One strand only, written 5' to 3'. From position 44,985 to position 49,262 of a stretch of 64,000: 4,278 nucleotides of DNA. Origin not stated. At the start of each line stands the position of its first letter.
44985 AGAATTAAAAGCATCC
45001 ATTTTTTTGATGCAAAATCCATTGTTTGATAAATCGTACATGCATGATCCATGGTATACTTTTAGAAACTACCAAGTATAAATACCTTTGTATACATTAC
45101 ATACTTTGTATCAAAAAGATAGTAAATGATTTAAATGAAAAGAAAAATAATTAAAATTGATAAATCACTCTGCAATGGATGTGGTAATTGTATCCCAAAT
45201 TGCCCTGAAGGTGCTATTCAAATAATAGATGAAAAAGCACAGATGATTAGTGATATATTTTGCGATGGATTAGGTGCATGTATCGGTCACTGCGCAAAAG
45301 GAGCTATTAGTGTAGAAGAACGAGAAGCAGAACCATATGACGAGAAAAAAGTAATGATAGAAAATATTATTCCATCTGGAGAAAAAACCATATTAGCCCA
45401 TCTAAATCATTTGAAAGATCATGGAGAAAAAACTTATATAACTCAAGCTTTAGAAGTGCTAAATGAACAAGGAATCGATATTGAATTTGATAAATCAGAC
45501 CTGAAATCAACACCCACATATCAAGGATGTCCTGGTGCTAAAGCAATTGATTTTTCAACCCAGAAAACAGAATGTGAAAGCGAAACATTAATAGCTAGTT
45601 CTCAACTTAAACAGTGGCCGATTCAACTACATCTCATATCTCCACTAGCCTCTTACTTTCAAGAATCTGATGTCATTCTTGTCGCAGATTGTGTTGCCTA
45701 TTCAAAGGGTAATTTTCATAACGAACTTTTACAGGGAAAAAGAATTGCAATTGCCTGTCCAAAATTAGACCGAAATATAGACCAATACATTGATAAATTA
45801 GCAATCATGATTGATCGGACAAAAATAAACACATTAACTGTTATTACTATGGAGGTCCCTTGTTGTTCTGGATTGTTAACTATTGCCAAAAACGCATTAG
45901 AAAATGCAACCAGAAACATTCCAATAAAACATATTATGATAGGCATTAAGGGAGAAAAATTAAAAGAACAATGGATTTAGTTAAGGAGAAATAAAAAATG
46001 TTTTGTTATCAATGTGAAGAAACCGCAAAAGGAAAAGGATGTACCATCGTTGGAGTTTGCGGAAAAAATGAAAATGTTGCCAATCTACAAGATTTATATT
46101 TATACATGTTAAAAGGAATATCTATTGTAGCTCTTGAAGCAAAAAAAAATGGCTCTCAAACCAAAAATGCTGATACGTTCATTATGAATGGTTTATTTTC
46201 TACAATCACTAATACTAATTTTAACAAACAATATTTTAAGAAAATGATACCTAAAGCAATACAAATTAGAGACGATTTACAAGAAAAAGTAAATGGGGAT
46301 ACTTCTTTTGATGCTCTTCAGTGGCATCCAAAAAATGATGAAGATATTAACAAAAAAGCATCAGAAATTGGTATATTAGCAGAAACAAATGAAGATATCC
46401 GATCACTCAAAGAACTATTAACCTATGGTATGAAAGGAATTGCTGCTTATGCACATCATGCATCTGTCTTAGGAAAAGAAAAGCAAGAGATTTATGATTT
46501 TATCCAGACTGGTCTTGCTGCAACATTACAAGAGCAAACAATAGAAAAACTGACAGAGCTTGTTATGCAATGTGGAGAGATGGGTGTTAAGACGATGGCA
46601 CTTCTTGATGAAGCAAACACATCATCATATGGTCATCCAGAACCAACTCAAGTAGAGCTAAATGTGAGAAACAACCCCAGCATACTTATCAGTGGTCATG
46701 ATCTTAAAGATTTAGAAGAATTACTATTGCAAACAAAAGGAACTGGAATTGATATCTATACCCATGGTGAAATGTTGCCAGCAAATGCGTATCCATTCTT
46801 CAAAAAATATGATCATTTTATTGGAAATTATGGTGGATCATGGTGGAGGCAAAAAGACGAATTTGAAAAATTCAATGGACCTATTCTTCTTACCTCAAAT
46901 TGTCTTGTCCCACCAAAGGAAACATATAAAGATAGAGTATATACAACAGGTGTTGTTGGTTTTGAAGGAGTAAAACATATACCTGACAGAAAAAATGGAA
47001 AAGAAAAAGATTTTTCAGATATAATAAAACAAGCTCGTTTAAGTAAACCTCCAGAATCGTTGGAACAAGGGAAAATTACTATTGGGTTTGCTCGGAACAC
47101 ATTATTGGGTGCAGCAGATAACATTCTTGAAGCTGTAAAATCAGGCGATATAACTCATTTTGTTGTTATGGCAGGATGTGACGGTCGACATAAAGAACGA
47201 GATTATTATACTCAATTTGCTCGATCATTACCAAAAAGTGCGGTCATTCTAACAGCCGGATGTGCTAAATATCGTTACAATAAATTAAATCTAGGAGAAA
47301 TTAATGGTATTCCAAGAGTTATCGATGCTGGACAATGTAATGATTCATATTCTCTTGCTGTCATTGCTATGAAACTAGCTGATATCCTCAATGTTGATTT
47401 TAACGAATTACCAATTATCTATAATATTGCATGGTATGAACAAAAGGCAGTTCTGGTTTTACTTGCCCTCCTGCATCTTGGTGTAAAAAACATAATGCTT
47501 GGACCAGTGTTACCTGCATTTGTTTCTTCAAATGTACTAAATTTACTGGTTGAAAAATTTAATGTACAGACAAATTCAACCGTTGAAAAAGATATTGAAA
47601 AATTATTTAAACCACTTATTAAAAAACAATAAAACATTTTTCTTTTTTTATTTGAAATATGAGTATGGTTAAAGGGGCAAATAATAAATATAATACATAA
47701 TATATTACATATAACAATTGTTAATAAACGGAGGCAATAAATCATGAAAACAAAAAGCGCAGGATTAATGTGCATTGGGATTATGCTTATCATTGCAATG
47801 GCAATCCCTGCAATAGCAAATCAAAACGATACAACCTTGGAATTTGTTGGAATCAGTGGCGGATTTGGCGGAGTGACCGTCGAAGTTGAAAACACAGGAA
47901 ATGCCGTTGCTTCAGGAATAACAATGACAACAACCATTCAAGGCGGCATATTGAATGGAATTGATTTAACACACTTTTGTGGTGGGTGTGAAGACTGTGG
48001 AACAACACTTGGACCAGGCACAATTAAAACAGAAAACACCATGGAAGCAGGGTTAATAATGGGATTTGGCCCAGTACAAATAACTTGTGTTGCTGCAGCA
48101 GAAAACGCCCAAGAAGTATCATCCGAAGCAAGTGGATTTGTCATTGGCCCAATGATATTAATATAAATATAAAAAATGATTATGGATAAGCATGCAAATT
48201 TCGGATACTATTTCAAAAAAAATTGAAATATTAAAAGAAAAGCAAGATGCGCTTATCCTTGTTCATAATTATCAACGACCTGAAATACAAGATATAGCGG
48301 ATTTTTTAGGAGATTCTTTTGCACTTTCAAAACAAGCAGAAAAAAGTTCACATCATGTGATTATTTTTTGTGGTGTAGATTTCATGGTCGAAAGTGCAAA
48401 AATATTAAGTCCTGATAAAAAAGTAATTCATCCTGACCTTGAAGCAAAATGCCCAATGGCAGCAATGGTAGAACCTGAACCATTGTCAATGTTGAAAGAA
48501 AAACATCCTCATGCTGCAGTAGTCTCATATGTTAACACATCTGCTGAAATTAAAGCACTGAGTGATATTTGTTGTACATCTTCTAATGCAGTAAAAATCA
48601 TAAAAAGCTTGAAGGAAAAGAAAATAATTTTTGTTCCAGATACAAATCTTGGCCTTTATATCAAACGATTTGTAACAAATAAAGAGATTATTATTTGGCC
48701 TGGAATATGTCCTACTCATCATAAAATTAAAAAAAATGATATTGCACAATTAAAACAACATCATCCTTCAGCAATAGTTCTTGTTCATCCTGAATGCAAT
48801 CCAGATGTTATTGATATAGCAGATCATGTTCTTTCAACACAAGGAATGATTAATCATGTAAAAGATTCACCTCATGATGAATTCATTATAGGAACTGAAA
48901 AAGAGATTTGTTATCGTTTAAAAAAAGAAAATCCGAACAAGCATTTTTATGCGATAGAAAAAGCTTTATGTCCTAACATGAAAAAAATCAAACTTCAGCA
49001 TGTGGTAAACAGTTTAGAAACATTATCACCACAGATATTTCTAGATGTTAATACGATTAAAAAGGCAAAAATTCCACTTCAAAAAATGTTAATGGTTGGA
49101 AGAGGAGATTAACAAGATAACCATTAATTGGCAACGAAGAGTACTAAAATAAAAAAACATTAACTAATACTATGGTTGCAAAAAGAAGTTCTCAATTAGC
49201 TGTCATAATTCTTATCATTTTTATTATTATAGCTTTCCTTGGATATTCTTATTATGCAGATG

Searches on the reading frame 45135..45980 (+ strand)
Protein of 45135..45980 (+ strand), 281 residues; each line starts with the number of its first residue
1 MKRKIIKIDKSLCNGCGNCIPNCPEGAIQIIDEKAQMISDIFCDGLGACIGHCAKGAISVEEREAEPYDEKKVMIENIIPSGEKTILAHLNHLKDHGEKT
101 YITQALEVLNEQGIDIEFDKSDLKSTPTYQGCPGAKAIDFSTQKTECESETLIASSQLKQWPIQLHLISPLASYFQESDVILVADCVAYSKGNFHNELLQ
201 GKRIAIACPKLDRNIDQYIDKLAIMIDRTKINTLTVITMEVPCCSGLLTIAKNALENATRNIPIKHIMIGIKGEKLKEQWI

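Call 8: search_protein_families(library=ncbifam, proteins=[window:45135-45980:+], max_evalue=0.00001)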
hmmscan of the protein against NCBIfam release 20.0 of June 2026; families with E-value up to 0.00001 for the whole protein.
window:45135-45980:+ (281 aa): 12 families
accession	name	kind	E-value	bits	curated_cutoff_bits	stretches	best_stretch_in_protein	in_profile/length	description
TIGR02700.1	flavo_MJ0208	hypoth_equivalog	2.1e-09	37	251.35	1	7-60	144-196/234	dihydromethanopterin reductase (acceptor)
NF041891.1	hdrA_Methbact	equivalog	1.2e-08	33.6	1300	1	4-92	565-652/762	ferredoxin:CoB-CoM heterodisulfide reductase subunit HdrA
NF005506.0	PRK07118.1-5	equivalog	1.8e-08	34.1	388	1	4-36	163-195/279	Fe-S cluster domain-containing protein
NF040864.1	HgcB_ferredoxin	equivalog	2.8e-08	33.5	99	1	6-61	9-64/93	mercury methylation ferredoxin HgcB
NF041778.1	hetero_SS_HdrA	equivalog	2.8e-08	32.1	1400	1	3-62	579-637/771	ferredoxin:CoB-CoM heterodisulfide reductase subunit HdrA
TIGR02179.1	PorD_KorD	subfamily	1.9e-07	31.1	60.05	1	8-62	22-76/78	2-oxoacid:acceptor oxidoreductase, delta subunit, pyruvate/2-ketoisovalerate family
NF040770.1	hetero_SS_HdrA2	exception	3.8e-07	28.6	1100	1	7-65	573-630/777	CoB-CoM heterodisulfide reductase HdrA2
NF038196.1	ferrodoxin_EFR1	subfamily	7.9e-07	29.3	75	1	6-63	180-234/242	EFR1 family ferrodoxin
TIGR04041.1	activase_YjjW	hypoth_equivalog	1.5e-06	27.9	250.2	1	11-58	41-87/276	YjjW family glycine radical enzyme activase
TIGR03294.1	FrhG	equivalog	4.1e-06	26.7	245.5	1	8-59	171-221/228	coenzyme F420 hydrogenase subunit gamma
NF040684.1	PorD_Arch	equivalog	6.7e-06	26.1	120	0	8-61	29-82/85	pyruvate synthase subunit PorD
NF043069.1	T4HPD_activ_SAM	equivalog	7e-06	25.6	425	0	5-122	45-161/299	trans-4-hydroxy-L-proline dehydratase activase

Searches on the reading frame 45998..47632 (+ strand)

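Call 8: search_protein_families(library=ncbifam, proteins=[window:45998-47632:+], max_evalue=0.00001)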
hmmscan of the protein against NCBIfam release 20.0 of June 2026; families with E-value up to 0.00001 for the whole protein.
window:45998-47632:+ (544 aa): 3 families
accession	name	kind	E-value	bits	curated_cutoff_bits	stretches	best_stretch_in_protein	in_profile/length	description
NF003658.0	PRK05290.1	equivalog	1.3e-249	829.4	367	1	1-537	1-544/546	hydroxylamine reductase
TIGR01703.1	hybrid_clust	equivalog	2e-222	739.3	360.8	1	1-536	1-521/522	hydroxylamine reductase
TIGR01702.1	CO_DH_cata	equivalog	9.3e-12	43.9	478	1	355-521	397-587/621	anaerobic carbon-monoxide dehydrogenase catalytic subunit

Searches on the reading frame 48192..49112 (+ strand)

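Call 8: search_protein_families(library=ncbifam, proteins=[window:48192-49112:+], max_evalue=0.00001)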
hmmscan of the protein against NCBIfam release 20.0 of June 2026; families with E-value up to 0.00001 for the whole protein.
window:48192-49112:+ (306 aa): 4 families
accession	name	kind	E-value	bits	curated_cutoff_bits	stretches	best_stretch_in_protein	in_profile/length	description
NF006878.0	PRK09375.1-2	equivalog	8.7e-122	406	294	1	5-302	4-304/306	quinolinate synthase NadA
TIGR00550.1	nadA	equivalog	4.5e-103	344.7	262.9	1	5-302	4-308/309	quinolinate synthase NadA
NF006884.0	PRK09375.2-5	equivalog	2e-47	161.9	691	2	18-155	85-243/426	quinolinate synthase NadA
NF006882.0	PRK09375.2-3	equivalog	9.6e-21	73.9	561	1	20-195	74-268/447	quinolinate synthase NadA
